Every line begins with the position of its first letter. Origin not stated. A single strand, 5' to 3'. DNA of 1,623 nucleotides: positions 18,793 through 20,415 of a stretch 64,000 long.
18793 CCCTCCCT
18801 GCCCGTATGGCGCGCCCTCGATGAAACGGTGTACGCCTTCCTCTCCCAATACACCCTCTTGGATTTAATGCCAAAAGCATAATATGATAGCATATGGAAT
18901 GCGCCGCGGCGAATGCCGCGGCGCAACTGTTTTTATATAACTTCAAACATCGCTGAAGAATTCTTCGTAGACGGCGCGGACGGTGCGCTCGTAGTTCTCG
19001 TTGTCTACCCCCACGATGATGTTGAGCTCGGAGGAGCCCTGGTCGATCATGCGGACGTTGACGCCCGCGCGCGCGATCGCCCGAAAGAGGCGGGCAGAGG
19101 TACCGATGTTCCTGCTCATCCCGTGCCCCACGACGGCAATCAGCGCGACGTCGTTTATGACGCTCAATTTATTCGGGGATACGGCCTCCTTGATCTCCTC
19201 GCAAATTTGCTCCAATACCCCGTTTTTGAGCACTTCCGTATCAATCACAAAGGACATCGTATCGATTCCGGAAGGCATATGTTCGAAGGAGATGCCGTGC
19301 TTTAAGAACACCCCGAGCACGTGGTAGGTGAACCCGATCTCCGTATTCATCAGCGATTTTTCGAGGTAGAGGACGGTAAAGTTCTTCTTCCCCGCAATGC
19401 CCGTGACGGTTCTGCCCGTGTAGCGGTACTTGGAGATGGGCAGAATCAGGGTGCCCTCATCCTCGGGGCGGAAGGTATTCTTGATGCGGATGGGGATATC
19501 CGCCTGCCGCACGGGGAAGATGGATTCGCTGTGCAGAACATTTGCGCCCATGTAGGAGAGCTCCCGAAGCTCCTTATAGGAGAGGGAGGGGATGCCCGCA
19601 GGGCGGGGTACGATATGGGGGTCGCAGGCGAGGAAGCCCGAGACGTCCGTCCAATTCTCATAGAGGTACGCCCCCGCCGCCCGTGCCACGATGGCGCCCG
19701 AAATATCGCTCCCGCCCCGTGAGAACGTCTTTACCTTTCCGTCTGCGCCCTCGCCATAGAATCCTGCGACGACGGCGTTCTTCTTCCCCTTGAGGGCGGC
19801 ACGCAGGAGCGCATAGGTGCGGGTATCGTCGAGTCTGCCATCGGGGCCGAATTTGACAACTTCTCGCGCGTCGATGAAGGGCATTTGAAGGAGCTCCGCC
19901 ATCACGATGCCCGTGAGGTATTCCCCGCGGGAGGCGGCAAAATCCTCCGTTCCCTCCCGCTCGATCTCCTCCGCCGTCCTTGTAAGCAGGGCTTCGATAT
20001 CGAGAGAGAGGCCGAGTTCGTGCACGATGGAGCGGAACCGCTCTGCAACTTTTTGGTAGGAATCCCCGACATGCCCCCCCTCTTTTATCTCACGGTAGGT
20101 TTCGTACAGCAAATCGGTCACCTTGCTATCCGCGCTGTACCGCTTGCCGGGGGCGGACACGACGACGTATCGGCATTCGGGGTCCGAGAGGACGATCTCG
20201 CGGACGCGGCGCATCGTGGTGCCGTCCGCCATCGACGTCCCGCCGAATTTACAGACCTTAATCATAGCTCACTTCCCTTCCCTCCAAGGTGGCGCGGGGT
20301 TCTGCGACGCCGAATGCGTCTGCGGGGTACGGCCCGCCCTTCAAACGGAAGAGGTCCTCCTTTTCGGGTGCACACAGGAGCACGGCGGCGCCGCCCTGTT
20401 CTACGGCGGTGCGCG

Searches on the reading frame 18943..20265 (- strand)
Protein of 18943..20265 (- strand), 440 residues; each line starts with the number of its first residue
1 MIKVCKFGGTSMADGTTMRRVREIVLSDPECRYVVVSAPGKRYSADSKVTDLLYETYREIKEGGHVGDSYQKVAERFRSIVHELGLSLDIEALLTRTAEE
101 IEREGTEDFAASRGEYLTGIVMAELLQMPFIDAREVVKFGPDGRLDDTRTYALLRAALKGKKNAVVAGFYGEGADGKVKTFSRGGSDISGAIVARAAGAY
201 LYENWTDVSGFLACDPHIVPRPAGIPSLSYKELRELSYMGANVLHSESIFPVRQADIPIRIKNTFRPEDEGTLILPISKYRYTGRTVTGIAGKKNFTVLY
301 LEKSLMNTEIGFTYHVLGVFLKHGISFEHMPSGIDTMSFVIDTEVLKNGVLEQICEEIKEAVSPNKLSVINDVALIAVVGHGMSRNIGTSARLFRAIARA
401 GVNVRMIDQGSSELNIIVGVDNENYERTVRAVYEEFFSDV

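Call 17: search_protein_families(library=pfam, proteins=[window:18943-20265:-])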
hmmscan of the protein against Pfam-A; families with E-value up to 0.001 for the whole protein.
window:18943-20265:- (440 aa): 4 families
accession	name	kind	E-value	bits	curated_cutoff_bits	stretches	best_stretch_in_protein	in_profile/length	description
PF00696.33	AA_kinase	-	1e-28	101.1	24.9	1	1-263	1-234/234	Amino acid kinase family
PF22468.2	ACT_9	-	2.4e-24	85.3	27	1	376-436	1-61/61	ACT domain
PF01842.31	ACT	-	3e-08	33.7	27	1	388-430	12-59/66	ACT domain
PF13840.12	ACT_7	-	0.00021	21.5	27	1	371-432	4-63/65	ACT domain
